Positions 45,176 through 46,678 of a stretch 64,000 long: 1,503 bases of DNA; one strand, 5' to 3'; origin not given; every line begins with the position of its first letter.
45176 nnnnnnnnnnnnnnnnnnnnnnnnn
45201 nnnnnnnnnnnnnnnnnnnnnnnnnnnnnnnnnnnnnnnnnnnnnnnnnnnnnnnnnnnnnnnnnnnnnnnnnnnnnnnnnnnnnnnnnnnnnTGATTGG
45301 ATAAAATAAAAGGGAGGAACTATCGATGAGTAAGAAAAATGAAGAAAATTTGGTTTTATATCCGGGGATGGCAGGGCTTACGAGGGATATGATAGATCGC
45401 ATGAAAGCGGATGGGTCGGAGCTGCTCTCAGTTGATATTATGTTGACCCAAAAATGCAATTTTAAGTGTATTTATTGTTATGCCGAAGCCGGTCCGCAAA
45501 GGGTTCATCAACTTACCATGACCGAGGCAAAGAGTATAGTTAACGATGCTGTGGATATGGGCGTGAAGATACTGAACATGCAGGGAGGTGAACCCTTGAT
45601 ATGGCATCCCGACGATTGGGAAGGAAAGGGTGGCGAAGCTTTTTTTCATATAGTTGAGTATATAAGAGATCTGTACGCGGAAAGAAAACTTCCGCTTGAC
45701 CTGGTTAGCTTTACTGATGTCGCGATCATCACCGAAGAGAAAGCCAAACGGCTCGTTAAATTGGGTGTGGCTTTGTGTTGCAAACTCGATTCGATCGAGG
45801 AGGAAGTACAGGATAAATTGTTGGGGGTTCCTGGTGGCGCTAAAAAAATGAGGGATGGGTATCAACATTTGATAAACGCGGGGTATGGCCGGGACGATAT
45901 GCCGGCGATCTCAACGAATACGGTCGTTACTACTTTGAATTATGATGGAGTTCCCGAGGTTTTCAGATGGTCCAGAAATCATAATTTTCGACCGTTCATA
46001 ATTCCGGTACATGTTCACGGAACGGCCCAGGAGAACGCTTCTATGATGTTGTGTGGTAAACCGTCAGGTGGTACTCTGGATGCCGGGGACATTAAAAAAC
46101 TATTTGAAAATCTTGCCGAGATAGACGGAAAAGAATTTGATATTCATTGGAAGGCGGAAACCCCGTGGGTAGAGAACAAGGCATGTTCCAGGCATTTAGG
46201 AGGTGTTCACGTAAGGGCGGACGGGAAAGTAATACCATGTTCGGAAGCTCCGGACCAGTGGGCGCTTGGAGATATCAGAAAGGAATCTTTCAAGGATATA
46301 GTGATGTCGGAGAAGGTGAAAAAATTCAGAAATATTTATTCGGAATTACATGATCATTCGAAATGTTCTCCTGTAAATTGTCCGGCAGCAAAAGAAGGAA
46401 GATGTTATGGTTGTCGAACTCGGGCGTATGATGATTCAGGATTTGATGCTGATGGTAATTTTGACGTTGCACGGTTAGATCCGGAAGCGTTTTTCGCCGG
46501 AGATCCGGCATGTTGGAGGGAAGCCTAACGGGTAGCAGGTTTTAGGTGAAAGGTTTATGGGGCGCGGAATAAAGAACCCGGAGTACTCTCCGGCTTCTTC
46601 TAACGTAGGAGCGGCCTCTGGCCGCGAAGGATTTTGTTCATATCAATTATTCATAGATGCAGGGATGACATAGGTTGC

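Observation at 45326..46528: Stand-alone radical SAM-SPASM enzyme inside the phosphonate module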

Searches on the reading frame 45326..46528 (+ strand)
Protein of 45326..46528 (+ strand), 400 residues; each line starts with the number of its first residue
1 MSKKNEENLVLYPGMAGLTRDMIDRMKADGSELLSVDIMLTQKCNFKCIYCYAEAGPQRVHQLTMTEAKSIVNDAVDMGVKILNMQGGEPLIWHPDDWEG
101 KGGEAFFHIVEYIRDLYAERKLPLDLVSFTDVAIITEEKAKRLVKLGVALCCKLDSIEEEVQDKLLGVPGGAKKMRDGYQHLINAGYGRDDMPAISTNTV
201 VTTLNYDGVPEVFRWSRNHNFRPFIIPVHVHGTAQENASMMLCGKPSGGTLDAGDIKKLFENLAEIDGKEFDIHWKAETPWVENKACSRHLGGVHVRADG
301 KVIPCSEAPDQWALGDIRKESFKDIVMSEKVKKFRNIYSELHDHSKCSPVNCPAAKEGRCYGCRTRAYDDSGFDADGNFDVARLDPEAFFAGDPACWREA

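Call 4: search_protein_families(library=pfam, proteins=[window:45326-46528:+], max_evalue=1)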
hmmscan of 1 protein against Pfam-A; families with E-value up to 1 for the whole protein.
window:45326-46528:+ (400 aa): 4 families
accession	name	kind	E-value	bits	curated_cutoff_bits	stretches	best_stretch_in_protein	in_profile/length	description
PF04055.27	Radical_SAM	-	3e-13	50.7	29.5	1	40-214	3-164/166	Radical SAM superfamily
PF13186.11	SPASM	-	5.9e-11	42.9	21.5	1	287-352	1-66/67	Iron-sulfur cluster-binding domain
PF13353.11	Fer4_12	-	6.8e-05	23.6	22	1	40-118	11-82/137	4Fe-4S single cluster domain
PF23872.1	DUF7227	-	0.14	12.2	27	1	42-70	29-57/223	Domain of unknown function (DUF7227)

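Call 5: search_protein_families(library=ncbifam, proteins=[window:45326-46528:+], max_evalue=1)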
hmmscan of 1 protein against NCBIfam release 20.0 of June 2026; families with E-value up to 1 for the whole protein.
window:45326-46528:+ (400 aa): 75 families (the best 25 are shown)
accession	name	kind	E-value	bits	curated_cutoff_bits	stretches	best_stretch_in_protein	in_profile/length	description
TIGR04545.1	rSAM_ahbD_hemeb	equivalog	9.3e-20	71.3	500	2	40-217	6-163/339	heme b synthase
TIGR04055.1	rSAM_NirJ2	equivalog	1.9e-18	67.1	500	2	40-187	6-138/326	putative heme d1 biosynthesis radical SAM protein NirJ2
NF050035.1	rSAM_WgK_link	exception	1.9e-16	60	650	2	34-183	9-144/367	radical SAM/SPASM peptide maturase WgkB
TIGR02666.1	moaA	equivalog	1.8e-15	56.7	284.05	1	37-225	13-189/336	GTP 3',8-cyclase MoaA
TIGR04317.1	W_rSAM_matur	equivalog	8.2e-15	54.8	380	1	37-353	7-314/349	tungsten cofactor oxidoreductase radical SAM maturase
NF001199.0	PRK00164.2-1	equivalog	1.8e-14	53.6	231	1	31-221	9-180/308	GTP 3',8-cyclase MoaA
TIGR04053.2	TIGR04053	equivalog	2e-14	53.6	395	2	40-218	14-175/366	TIGR04053 family radical SAM/SPASM domain-containing protein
TIGR02668.1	moaA_archaeal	equivalog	3.1e-14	52.7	325.25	1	30-235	6-193/303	GTP 3',8-cyclase MoaA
TIGR04054.1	rSAM_NirJ1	equivalog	2.8e-13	49.2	650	1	39-186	41-173/387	putative heme d1 biosynthesis radical SAM protein NirJ1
TIGR04546.1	rSAM_ahbC_deAc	equivalog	3.6e-13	49.1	650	1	39-187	44-177/390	12,18-didecarboxysiroheme deacetylase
TIGR04347.1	pseudo_SAM_Halo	equivalog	3.1e-12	46.4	525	1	38-186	42-175/390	TIGR04347 family pseudo-SAM/SPASM protein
NF038283.1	viperin_w_prok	equivalog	3.4e-12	46.1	180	1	35-207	3-168/281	viperin family antiviral radical SAM protein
TIGR03962.1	mycofact_rSAM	equivalog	2e-11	43.6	265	1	39-209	17-166/339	mycofactocin radical SAM maturase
NF012164.0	AlbA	equivalog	2.4e-11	42.7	850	2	36-99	115-177/442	subtilosin maturase AlbA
NF045574.1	sacti_mat_StsB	exception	2.8e-11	43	625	1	26-208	88-248/466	StsB family radical SAM/SPASM domain sactipeptide maturase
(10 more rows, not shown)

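Call 8: find_homologous_proteins(query=window:45326-46525:+, max_evalue=0.00001)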
Query window:45326-46525:+ (400 aa): 81 proteins with E <= 0.00001 among 3959 candidates.
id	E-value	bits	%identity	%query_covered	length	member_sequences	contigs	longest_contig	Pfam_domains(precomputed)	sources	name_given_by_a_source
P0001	3.2e-280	947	100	100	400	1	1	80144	PF13186.12,PF04055.28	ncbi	-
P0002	2.9e-219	746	76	99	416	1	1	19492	PF13186.12,PF04055.28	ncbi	-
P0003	5.7e-218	742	75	100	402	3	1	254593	PF13186.12,PF04055.28,PF13353.12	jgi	jgi:MoaA/NifB/PqqE/SkfB family radical SAM enzyme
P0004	7.0e-214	728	74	98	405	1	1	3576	PF13186.12,PF04055.28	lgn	-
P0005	5.5e-213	725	74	100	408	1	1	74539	PF13186.12,PF04055.28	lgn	-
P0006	1.5e-210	717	72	100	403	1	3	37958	PF13186.12,PF04055.28,PF13353.12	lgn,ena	-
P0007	1.8e-210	717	74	99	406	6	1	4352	PF13186.12,PF04055.28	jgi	jgi:radical SAM protein with 4Fe4S-binding SPASM domain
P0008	6.0e-210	715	73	99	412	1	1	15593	PF13186.12,PF04055.28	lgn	-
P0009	3.7e-209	713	73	100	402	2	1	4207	PF13186.12,PF04055.28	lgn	-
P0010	4.4e-209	713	71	100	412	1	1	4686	PF13186.12,PF04055.28,PF13353.12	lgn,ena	-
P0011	1.4e-207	708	73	99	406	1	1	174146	PF13186.12,PF04055.28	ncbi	ncbi:MAG: radical SAM protein [Candidatus Omnitrophota bacterium]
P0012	3.1e-207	707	71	100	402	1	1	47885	PF13186.12,PF04055.28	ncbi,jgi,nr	ncbi:MAG: radical SAM protein [Deltaproteobacteria bacterium]|nr:radical SAM protein [Deltaproteobac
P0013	8.7e-205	698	71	100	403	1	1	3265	PF13186.12,PF04055.28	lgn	-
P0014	2.2e-204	697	73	96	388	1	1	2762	PF13186.12,PF04055.28,PF13353.12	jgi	jgi:radical SAM protein with 4Fe4S-binding SPASM domain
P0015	6.1e-204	696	72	99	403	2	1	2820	PF13186.12,PF04055.28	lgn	-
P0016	5.4e-202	689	71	99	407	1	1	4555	PF13186.12,PF04055.28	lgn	-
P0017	4.5e-199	680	70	99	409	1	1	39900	PF13186.12,PF04055.28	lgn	-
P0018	3.6e-198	677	70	98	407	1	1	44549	PF13186.12,PF04055.28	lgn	-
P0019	9.2e-198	675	69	98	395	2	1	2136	PF13186.12,PF04055.28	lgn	-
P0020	3.0e-197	674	69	99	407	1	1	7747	PF13186.12,PF04055.28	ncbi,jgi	-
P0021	2.9e-196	670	67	99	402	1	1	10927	PF13186.12,PF04055.28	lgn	-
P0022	7.1e-196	669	68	98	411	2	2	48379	PF13186.12,PF04055.28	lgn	-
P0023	1.1e-195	668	67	99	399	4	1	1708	PF13186.12,PF04055.28,PF13353.12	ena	-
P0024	1.2e-195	668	66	100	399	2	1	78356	PF13186.12,PF04055.28,PF13353.12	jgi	-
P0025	1.8e-195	668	69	99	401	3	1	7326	PF13186.12,PF04055.28,PF13353.12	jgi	-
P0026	2.0e-195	668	67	99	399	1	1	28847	PF13186.12,PF04055.28,PF13353.12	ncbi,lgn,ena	-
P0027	3.1e-195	667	68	100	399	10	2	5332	PF13186.12,PF04055.28,PF13353.12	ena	-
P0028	3.2e-195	667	67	99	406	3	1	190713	PF13186.12,PF04055.28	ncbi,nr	ncbi:MAG: radical SAM protein [Candidatus Omnitrophota bacterium]|nr:radical SAM protein [Candidatus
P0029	4.5e-195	666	68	100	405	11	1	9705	PF13186.12,PF04055.28,PF13353.12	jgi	-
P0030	1.3e-194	665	67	99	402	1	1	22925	PF13186.12,PF04055.28,PF13353.12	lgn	-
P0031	1.5e-194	665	68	98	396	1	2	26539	PF13186.12,PF04055.28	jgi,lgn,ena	-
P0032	1.6e-194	665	67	100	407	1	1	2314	PF13186.12,PF04055.28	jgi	jgi:radical SAM protein with 4Fe4S-binding SPASM domain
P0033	4.2e-194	663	67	99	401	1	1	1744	PF13186.12,PF04055.28,PF13353.12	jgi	jgi:radical SAM protein with 4Fe4S-binding SPASM domain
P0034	9.3e-194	662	65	99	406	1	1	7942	PF13186.12,PF04055.28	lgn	-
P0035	4.9e-193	660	67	99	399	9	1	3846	PF13186.12,PF04055.28,PF13353.12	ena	-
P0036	6.0e-193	659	68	99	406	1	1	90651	PF13186.12,PF04055.28,PF13353.12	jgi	jgi:radical SAM protein with 4Fe4S-binding SPASM domain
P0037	1.5e-192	658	68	98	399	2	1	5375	PF13186.12,PF04055.28,PF13353.12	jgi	-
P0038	4.7e-192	657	67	99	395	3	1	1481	PF13186.12,PF04055.28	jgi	-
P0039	4.7e-192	656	68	99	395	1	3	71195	PF13186.12,PF04055.28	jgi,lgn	-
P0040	5.0e-192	656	67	99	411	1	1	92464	PF13186.12,PF04055.28,PF13353.12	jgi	jgi:radical SAM protein with 4Fe4S-binding SPASM domain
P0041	7.7e-192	656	67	99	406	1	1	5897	PF13186.12,PF04055.28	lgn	-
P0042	9.6e-192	655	66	99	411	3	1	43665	PF13186.12,PF04055.28,PF13353.12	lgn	-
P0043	7.6e-191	653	67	99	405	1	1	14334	PF13186.12,PF04055.28,PF13353.12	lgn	-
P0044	3.0e-190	651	68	97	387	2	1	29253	PF13186.12,PF04055.28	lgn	-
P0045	5.2e-190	650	65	99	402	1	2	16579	PF13186.12,PF04055.28,PF13353.12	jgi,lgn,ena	-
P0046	2.5e-189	648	66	99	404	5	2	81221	PF13186.12,PF04055.28,PF13353.12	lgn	-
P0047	3.7e-189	647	66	99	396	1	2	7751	PF13186.12,PF04055.28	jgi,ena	-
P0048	2.3e-188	644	66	99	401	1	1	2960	PF13186.12,PF04055.28,PF13353.12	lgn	-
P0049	4.6e-188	643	66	99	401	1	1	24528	PF13186.12,PF04055.28,PF13353.12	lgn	-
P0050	5.8e-188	643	65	99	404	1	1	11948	PF13186.12,PF04055.28,PF13353.12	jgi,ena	-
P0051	3.1e-186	637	65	99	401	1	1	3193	PF13186.12,PF04055.28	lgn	-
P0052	3.3e-186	637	65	99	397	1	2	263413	PF13186.12,PF04055.28,PF13353.12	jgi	jgi:radical SAM protein with 4Fe4S-binding SPASM domain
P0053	1.8e-185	635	66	98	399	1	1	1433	PF13186.12,PF04055.28,PF13353.12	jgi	jgi:radical SAM protein with 4Fe4S-binding SPASM domain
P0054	2.0e-185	635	69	94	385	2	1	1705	PF13186.12,PF04055.28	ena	-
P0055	4.1e-185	634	64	99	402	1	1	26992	PF13186.12,PF04055.28,PF13353.12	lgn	-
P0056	5.7e-184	630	64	99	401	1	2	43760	PF13186.12,PF04055.28,PF13353.12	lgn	-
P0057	2.5e-182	624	63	100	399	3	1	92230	PF13186.12,PF04055.28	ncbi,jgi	jgi:radical SAM protein with 4Fe4S-binding SPASM domain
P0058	4.8e-182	624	64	99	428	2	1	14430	PF13186.12,PF04055.28,PF13353.12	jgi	jgi:radical SAM protein with 4Fe4S-binding SPASM domain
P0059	2.7e-180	618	63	99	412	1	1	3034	PF13186.12,PF04055.28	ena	-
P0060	2.0e-179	615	63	99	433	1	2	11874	PF13186.12,PF04055.28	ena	-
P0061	2.1e-175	602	63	99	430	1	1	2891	PF13186.12,PF04055.28,PF13353.12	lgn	-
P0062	1.2e-174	599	62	98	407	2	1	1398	PF13186.12,PF04055.28,PF13353.12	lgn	-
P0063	1.1e-173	596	61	99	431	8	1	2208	PF13186.12,PF04055.28,PF13353.12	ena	-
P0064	1.1e-173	596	60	100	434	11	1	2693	PF13186.12,PF04055.28,PF13353.12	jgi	-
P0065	2.7e-173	595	60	99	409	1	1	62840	PF13186.12,PF04055.28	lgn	-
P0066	3.0e-173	595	61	99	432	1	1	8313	PF13186.12,PF04055.28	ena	-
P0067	1.2e-170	586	64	93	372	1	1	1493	PF13186.12,PF04055.28,PF13353.12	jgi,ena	-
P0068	2.8e-168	578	59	100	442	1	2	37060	PF13186.12,PF04055.28,PF13353.12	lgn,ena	-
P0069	3.0e-166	571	59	100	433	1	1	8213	PF13186.12,PF04055.28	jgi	jgi:radical SAM protein with 4Fe4S-binding SPASM domain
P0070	1.8e-162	559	59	99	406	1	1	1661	PF13186.12,PF04055.28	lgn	-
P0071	3.0e-160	552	58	98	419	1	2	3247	PF13186.12,PF04055.28,PF13353.12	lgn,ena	-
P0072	3.7e-160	551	58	99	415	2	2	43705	PF13186.12,PF04055.28,PF13353.12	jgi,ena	-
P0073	5.6e-160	551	57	99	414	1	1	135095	PF13186.12,PF04055.28,PF13353.12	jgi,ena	-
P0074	1.2e-159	550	59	99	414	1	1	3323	PF13186.12,PF04055.28,PF13353.12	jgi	jgi:radical SAM protein with 4Fe4S-binding SPASM domain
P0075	2.9e-157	542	57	99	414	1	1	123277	PF13186.12,PF04055.28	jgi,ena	-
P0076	6.0e-156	538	62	89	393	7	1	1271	PF13186.12,PF04055.28,PF13353.12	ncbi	-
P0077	1.7e-144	500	58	90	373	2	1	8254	PF13186.12,PF04055.28,PF13353.12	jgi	-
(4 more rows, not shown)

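Call 9: search_solved_structures(query=window:45326-46525:+, max_evalue=0.01, show_alignments=2)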
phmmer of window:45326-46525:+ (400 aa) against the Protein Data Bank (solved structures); distinct sequences matched with E-value up to 0.01: 7.
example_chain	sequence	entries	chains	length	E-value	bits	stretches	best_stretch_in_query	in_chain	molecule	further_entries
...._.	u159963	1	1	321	3.4e-05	26.1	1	31-207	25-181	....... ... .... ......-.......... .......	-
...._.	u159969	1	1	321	6.3e-05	25.2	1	32-207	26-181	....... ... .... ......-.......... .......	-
5vsl_A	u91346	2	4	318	9.3e-05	24.7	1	33-207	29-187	Radical S-adenosyl methionine domain-containing protein 2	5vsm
6q2p_A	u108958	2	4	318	9.3e-05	24.7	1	33-207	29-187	Radical S-adenosyl methionine domain-containing protein 2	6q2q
6efn_A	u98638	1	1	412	0.00012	24.3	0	32-90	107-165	Sporulation killing factor maturation protein SkfB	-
4k37_A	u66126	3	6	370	0.0027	19.9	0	296-371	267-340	Anaerobic sulfatase-maturating enzyme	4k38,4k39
4k36_A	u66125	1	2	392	0.0034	19.5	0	296-371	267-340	Anaerobic sulfatase-maturating enzyme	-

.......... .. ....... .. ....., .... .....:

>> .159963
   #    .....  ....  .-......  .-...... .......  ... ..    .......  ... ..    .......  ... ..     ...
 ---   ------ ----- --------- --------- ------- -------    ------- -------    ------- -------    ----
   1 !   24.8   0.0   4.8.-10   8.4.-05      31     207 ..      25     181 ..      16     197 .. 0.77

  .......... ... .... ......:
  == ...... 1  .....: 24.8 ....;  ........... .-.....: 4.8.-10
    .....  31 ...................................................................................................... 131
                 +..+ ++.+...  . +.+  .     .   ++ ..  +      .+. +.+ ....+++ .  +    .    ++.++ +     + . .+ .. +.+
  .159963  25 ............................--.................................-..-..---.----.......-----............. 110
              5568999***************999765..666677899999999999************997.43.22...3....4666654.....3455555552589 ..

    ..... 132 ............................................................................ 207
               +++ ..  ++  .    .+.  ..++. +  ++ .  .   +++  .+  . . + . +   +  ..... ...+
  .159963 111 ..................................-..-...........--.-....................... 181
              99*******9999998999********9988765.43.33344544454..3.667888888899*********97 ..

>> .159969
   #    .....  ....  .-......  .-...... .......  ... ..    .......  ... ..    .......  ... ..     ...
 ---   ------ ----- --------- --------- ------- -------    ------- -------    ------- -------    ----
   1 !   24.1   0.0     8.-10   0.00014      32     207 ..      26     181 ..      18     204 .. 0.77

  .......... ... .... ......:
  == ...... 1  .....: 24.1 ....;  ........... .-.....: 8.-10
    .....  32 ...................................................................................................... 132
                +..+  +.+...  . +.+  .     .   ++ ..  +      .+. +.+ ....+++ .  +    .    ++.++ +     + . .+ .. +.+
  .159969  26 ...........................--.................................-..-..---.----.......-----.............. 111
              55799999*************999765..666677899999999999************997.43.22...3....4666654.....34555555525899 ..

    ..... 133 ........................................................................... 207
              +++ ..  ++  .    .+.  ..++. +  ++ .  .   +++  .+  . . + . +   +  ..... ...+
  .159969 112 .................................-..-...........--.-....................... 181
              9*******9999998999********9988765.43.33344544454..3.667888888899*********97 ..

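Call 10: find_encoding_contigs(protein=P0001, flank=10000, max_places=2)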
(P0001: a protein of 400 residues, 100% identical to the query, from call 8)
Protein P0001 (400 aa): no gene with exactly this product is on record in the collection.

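Call 11: find_encoding_contigs(protein=P0075, flank=10000, max_places=2)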
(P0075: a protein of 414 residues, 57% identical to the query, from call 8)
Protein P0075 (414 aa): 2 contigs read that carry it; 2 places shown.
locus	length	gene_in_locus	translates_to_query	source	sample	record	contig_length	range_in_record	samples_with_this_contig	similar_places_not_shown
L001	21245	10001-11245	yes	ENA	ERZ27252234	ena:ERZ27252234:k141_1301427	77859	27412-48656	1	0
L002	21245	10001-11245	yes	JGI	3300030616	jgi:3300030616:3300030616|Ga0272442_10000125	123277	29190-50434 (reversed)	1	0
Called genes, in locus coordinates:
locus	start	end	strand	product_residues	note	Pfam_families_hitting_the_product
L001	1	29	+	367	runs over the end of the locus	PF01041:DegT_DnrJ_EryC1, PF01212:Beta_elim_lyase, PF00155:Aminotran_1_2 (weak), PF01053:Cys_Met_Meta_PP (faint)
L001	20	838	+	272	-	PF13847:Methyltransf_31 (faint), PF05050:Methyltransf_21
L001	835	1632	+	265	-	-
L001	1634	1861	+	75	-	-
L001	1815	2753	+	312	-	PF00224:PK, PF01467:CTP_transf_like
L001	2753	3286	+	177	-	PF00448:SRP54 (weak), PF01583:APS_kinase, PF08433:KTI12 (faint), PF13238:AAA_18 (weak), PF13671:AAA_33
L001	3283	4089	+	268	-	-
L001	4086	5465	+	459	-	PF02310:B12-binding, PF04055:Radical_SAM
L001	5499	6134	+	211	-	PF04991:LicD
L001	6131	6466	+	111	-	-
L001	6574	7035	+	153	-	PF02775:TPP_enzyme_C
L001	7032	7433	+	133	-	-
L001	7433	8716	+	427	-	PF01467:CTP_transf_like, PF13714:PEP_mutase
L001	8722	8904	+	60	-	-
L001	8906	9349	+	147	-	-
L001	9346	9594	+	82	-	-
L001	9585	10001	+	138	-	PF01467:CTP_transf_like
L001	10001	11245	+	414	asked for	PF04055:Radical_SAM, PF13186:SPASM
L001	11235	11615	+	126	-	PF09834:DUF2061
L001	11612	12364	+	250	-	PF04991:LicD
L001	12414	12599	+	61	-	-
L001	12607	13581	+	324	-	PF05496:RuvB_N (weak), PF00004:AAA, PF20720:nSTAND3 (faint), PF13177:DNA_pol3_delta2 (weak), PF22608:DNAX_ATPase_lid (weak), PF08542:Rep_fac_C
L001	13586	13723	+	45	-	-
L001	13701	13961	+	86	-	-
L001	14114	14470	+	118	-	-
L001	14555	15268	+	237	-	PF12684:DUF3799 (weak), PF12705:PDDEXK_1, PF01930:Cas_Cas4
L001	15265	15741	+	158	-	PF00149:Metallophos, PF12850:Metallophos_2 (weak)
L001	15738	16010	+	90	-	-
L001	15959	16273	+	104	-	-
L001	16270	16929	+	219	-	PF00239:Resolvase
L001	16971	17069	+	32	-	-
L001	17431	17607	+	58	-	-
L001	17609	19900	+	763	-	PF00136:DNA_pol_B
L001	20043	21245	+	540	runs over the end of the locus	PF13148:DUF3987 (faint)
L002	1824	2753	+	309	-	PF00224:PK, PF03328:HpcH_HpaI (faint), PF01467:CTP_transf_like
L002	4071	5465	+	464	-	PF02310:B12-binding, PF04055:Radical_SAM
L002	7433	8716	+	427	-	PF01467:CTP_transf_like, PF13714:PEP_mutase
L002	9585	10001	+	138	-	PF01467:CTP_transf_like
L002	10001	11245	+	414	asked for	PF04055:Radical_SAM, PF13186:SPASM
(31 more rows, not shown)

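Call 12: find_encoding_contigs(protein=P0052, flank=10000, max_places=2)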
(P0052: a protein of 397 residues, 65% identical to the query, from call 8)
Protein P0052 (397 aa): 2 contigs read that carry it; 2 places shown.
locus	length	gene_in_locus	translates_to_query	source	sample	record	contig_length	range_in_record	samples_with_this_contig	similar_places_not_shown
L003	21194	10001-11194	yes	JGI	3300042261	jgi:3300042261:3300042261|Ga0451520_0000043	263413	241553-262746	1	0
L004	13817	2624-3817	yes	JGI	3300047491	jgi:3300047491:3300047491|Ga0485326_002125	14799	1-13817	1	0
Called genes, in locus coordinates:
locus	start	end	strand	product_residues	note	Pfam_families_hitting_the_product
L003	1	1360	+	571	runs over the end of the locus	PF13231:PMT_2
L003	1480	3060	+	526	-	PF02310:B12-binding, PF04055:Radical_SAM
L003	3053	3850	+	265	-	PF00535:Glycos_transf_2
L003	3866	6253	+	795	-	PF09586:YfhO (faint)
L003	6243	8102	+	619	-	PF02366:PMT (weak)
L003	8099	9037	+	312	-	PF13489:Methyltransf_23, PF13847:Methyltransf_31, PF08241:Methyltransf_11, PF08242:Methyltransf_12, PF13649:Methyltransf_25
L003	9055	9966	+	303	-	PF00892:EamA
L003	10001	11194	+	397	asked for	PF04055:Radical_SAM, PF13353:Fer4_12 (weak), PF13186:SPASM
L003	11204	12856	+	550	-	PF13714:PEP_mutase, PF12804:NTP_transf_3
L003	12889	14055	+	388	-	PF02776:TPP_enzyme_N, PF02775:TPP_enzyme_C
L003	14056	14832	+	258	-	PF00483:NTP_transferase, PF12804:NTP_transf_3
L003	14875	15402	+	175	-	PF00293:NUDIX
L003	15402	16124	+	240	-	PF02224:Cytidylate_kin, PF13189:Cytidylate_kin2 (weak), PF13238:AAA_18 (faint)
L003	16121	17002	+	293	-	-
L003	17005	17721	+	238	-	PF13489:Methyltransf_23 (weak), PF07021:MetW (weak), PF13847:Methyltransf_31 (faint), PF08241:Methyltransf_11, PF08242:Methyltransf_12, PF13649:Methyltransf_25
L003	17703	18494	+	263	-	PF00535:Glycos_transf_2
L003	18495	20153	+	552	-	PF13231:PMT_2 (weak)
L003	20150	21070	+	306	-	PF01209:Ubie_methyltran (faint), PF13489:Methyltransf_23, PF07021:MetW (weak), PF08241:Methyltransf_11, PF08242:Methyltransf_12, PF13649:Methyltransf_25, PF13847:Methyltransf_31 (faint)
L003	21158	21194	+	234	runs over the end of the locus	?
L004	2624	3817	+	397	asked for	PF04055:Radical_SAM, PF13353:Fer4_12 (weak), PF13186:SPASM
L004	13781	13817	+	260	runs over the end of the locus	PF02310:B12-binding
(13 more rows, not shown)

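Call 14: find_related_loci(query=window:45326-46525:+, collection=genome_contigs, flank=10000)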
Query window:45326-46525:+ (400 aa) in genome_contigs; peptide patterns used: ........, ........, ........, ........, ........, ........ (x = any residue, [..] = any of these).
99 stretches matched a pattern; 1 encode a relative of the query (tblastn E <= 1e-3); 1 distinct loci.
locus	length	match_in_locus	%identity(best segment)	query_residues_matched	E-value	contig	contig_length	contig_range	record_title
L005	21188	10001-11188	73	5-400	0e+0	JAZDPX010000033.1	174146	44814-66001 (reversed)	MAG: Candidatus Omnitrophota bacterium isolate MEGAHIT-group-0.9 k141_2669193, whole genome shotgun sequence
